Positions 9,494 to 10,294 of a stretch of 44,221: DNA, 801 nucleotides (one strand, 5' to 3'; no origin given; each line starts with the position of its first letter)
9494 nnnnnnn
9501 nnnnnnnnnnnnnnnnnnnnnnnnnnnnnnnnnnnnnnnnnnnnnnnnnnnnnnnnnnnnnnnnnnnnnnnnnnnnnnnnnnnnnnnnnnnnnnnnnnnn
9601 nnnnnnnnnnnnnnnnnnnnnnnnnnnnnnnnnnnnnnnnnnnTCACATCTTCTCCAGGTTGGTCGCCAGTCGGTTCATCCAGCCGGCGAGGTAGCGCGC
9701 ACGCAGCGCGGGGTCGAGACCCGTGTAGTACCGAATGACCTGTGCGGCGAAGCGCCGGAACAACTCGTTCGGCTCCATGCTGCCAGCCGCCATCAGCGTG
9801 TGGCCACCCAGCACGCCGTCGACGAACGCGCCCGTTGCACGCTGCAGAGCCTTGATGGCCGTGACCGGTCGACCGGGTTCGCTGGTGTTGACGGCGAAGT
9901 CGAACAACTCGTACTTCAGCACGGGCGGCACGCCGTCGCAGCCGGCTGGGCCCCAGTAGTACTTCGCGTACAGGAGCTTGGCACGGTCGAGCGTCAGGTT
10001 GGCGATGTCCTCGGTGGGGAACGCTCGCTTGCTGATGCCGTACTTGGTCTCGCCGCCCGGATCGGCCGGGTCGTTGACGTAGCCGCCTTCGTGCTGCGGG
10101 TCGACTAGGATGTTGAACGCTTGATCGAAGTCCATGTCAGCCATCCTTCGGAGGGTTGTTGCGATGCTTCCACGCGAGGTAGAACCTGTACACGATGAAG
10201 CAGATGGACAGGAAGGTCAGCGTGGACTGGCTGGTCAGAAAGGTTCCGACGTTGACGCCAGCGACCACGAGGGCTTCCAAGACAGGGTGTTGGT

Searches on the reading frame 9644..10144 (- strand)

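Call 37: search_protein_families(library=pfam, proteins=[window:9644-10144:-], max_evalue=0.01)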
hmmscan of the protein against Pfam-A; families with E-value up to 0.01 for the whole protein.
window:9644-10144:- (166 aa): 2 families
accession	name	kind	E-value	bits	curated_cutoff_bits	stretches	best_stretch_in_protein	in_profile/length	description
PF05838.17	Glyco_hydro_108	-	6.5e-22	78.3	21.2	1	17-86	6-83/85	Glycosyl hydrolase 108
PF09374.15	PG_binding_3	-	1.4e-08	35.2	24.6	1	96-159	2-75/76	Predicted Peptidoglycan domain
